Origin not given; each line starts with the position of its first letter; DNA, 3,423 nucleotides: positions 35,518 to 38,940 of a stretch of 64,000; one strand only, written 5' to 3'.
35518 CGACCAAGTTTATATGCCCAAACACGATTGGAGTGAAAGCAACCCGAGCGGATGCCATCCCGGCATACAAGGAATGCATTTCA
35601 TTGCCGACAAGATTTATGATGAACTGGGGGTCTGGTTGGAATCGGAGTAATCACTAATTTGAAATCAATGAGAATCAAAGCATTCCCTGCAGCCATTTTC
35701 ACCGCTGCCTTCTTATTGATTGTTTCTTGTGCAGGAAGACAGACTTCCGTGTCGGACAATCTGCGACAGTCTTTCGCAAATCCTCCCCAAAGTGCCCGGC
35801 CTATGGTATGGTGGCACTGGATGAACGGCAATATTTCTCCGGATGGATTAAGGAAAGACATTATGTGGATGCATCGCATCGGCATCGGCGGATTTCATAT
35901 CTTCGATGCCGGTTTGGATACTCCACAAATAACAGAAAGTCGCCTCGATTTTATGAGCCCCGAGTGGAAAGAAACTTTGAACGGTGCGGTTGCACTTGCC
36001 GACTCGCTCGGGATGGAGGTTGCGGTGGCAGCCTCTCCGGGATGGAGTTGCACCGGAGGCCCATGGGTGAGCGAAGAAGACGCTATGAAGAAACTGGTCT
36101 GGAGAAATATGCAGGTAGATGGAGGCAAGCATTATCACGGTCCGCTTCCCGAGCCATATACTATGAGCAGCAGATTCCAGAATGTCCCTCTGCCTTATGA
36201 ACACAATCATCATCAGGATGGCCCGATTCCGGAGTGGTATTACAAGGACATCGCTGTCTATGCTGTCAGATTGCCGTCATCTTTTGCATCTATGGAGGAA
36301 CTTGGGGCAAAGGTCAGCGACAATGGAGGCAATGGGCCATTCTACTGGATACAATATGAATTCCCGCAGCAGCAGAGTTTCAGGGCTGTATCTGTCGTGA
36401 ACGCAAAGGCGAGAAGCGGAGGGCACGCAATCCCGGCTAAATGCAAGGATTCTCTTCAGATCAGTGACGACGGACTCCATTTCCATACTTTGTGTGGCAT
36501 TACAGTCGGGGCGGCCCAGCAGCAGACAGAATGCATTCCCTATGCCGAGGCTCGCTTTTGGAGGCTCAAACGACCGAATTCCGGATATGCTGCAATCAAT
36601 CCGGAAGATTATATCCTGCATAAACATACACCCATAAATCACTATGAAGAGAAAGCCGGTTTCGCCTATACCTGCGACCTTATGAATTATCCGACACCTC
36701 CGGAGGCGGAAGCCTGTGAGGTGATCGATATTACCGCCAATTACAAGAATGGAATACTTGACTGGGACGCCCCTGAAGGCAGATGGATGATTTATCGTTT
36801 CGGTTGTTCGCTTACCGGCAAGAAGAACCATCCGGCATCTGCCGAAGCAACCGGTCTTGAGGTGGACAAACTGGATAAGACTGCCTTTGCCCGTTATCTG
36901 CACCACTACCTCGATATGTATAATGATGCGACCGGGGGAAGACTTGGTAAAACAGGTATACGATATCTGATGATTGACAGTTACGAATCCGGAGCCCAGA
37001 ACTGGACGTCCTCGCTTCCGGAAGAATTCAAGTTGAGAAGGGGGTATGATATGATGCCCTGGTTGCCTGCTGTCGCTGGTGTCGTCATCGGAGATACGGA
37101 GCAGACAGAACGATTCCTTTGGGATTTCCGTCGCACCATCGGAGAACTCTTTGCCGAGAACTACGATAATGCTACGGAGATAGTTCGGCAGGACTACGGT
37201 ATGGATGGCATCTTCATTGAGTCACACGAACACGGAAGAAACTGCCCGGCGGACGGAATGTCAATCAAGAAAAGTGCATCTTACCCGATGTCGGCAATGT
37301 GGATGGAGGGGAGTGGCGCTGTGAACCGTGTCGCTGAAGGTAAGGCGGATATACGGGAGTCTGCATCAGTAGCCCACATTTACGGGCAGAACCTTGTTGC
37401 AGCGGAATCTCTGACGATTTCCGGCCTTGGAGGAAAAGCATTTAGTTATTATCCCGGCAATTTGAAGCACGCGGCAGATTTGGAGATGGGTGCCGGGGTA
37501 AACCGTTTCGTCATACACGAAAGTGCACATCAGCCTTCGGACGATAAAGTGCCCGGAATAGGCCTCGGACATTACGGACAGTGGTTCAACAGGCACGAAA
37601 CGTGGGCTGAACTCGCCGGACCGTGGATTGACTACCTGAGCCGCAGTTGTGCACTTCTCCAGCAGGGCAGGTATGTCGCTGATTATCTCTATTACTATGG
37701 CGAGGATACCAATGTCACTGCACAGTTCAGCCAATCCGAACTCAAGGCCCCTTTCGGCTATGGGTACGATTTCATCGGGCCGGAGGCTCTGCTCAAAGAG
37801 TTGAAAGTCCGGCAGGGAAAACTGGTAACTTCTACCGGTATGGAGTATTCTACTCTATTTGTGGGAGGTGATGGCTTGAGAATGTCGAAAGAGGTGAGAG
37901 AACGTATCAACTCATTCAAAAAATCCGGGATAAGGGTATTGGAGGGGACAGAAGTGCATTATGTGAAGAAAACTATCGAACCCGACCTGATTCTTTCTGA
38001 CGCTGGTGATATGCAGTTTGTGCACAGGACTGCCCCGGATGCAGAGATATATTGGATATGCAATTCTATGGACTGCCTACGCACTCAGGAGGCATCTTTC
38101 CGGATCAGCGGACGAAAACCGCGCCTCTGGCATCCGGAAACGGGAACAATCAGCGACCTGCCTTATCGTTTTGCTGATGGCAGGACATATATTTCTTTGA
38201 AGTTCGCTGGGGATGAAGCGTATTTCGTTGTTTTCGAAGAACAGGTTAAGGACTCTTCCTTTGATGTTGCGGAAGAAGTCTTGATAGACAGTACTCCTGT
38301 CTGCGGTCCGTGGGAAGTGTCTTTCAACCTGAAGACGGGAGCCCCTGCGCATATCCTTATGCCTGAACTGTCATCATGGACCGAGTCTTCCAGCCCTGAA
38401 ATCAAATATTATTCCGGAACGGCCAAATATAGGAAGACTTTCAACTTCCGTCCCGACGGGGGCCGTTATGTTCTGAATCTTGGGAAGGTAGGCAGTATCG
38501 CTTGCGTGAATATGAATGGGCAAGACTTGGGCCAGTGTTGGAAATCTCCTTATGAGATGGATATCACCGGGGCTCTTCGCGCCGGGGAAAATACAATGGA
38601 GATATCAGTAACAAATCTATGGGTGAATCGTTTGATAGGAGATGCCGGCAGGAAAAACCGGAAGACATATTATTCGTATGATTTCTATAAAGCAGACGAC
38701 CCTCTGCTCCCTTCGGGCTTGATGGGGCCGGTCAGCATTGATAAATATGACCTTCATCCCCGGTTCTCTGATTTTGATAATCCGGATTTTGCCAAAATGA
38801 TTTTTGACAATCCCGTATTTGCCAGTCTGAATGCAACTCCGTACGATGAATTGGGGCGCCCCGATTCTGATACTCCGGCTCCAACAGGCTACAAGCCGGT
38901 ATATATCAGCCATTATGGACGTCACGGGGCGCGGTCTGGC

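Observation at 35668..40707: A single 1,679-aa lipoprotein fusing a GH106-like glycosidase, a histidine acid phosphatase and a GDPD phosphodiesterase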

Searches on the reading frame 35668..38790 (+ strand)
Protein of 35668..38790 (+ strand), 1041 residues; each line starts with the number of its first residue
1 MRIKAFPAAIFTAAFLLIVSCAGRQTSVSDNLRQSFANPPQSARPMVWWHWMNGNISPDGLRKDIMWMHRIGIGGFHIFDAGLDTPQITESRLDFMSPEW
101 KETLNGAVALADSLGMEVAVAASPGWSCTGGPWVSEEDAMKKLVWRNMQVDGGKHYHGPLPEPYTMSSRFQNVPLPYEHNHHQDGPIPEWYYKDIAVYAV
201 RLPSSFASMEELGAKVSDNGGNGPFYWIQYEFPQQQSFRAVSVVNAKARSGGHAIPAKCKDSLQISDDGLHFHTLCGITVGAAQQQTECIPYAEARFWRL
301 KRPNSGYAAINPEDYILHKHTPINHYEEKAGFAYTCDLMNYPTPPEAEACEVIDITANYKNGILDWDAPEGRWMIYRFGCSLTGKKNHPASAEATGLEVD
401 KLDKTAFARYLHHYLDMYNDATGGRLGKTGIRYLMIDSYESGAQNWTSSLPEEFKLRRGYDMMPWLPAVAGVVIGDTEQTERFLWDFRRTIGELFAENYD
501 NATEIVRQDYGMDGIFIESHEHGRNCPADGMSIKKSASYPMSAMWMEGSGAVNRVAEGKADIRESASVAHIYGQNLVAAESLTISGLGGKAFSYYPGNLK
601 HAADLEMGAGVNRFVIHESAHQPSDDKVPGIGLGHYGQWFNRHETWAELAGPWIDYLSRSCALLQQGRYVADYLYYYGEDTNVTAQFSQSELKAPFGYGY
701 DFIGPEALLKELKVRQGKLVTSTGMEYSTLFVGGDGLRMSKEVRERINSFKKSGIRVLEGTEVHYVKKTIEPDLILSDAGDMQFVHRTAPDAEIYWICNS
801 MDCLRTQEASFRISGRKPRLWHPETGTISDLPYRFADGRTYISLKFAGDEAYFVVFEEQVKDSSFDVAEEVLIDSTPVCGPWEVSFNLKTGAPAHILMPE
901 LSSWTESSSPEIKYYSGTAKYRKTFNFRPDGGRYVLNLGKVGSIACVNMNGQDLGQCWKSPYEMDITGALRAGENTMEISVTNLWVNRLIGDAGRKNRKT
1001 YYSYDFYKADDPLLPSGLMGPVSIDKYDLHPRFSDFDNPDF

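Call 9: search_solved_structures(query=window:35668-38790:+, max_evalue=0.001, show_alignments=1)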
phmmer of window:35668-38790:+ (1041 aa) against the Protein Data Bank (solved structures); distinct sequences matched with E-value up to 0.001: 6.
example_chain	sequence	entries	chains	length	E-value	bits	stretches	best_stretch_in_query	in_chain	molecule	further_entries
6q2f_A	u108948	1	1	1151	5.8e-215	719.6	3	314-751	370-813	Glycoside hydrolase family protein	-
5mqm_A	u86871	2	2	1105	2.3e-126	426.2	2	10-681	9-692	Glycosyl hydrolases family 2, sugar binding domain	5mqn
5mwk_A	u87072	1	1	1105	5.7e-126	424.9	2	10-681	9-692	Glycoside hydrolase family 2, sugar binding protein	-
6d89_C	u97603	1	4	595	1e-06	30.1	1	904-984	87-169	Beta-galactosidase/beta-glucuronidase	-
6d1n_A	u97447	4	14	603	1.1e-06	30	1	904-984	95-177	Beta-galactosidase/beta-glucuronidase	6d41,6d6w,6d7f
6d8k_A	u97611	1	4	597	5e-05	24.5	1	904-984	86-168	Glycosyl hydrolase family 2, sugar binding domain protein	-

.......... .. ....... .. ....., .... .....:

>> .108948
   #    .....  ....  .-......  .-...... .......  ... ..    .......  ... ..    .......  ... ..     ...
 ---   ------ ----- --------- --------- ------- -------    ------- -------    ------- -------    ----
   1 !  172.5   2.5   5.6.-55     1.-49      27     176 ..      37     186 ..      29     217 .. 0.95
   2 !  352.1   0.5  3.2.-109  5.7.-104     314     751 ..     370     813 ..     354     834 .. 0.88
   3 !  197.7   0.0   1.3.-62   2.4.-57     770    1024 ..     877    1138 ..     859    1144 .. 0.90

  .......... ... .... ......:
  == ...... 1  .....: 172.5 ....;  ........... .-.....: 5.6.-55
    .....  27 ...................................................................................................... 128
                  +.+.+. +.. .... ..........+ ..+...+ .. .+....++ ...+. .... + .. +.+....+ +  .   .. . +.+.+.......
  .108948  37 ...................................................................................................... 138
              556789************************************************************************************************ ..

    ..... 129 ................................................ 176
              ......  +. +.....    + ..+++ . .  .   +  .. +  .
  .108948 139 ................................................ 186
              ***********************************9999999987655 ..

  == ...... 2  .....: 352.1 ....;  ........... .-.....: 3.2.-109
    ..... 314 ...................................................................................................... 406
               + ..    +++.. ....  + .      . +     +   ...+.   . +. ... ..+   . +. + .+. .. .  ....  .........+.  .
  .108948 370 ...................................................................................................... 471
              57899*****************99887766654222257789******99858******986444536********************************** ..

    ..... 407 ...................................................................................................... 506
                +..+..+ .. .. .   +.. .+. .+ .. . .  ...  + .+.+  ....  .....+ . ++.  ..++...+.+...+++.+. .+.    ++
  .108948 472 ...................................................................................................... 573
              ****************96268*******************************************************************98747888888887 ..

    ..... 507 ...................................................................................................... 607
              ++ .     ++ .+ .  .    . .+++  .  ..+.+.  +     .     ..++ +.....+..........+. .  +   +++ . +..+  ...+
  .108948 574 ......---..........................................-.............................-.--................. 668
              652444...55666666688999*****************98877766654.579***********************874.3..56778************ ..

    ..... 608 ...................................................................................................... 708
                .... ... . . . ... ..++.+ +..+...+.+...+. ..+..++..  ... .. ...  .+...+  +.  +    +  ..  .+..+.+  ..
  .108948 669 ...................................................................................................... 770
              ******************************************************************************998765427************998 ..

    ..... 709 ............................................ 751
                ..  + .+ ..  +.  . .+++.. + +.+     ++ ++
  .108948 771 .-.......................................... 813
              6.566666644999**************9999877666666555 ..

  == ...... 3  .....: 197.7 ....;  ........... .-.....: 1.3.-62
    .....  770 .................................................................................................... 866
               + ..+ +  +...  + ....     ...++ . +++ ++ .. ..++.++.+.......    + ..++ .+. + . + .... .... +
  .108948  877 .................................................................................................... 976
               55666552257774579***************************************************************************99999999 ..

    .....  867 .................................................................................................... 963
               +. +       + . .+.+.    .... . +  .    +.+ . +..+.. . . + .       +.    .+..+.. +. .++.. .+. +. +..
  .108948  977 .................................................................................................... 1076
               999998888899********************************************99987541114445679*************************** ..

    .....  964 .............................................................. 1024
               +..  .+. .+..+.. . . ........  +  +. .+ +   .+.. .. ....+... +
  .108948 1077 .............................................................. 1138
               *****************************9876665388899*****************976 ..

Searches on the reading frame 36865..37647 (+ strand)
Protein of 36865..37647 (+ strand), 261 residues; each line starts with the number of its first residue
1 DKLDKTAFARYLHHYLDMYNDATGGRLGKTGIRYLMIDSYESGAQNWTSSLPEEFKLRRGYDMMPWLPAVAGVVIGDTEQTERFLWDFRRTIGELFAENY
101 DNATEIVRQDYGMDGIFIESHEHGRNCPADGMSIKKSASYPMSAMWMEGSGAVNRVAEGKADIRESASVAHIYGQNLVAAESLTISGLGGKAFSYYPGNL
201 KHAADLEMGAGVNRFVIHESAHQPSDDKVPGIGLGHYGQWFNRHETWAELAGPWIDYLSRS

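Call 69: search_solved_structures(query=window:36865-37647:+, max_evalue=0.001, show_alignments=2)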
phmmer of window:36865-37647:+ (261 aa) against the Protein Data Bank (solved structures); distinct sequences matched with E-value up to 0.001: 3.
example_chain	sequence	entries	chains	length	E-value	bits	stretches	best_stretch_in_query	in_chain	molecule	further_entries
6q2f_A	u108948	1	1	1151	1.7e-67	231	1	1-261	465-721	Glycoside hydrolase family protein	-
5mqm_A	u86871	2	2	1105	2.9e-32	115.5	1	25-260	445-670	Glycosyl hydrolases family 2, sugar binding domain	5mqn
5mwk_A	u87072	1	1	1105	7.7e-32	114.1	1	25-260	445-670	Glycoside hydrolase family 2, sugar binding protein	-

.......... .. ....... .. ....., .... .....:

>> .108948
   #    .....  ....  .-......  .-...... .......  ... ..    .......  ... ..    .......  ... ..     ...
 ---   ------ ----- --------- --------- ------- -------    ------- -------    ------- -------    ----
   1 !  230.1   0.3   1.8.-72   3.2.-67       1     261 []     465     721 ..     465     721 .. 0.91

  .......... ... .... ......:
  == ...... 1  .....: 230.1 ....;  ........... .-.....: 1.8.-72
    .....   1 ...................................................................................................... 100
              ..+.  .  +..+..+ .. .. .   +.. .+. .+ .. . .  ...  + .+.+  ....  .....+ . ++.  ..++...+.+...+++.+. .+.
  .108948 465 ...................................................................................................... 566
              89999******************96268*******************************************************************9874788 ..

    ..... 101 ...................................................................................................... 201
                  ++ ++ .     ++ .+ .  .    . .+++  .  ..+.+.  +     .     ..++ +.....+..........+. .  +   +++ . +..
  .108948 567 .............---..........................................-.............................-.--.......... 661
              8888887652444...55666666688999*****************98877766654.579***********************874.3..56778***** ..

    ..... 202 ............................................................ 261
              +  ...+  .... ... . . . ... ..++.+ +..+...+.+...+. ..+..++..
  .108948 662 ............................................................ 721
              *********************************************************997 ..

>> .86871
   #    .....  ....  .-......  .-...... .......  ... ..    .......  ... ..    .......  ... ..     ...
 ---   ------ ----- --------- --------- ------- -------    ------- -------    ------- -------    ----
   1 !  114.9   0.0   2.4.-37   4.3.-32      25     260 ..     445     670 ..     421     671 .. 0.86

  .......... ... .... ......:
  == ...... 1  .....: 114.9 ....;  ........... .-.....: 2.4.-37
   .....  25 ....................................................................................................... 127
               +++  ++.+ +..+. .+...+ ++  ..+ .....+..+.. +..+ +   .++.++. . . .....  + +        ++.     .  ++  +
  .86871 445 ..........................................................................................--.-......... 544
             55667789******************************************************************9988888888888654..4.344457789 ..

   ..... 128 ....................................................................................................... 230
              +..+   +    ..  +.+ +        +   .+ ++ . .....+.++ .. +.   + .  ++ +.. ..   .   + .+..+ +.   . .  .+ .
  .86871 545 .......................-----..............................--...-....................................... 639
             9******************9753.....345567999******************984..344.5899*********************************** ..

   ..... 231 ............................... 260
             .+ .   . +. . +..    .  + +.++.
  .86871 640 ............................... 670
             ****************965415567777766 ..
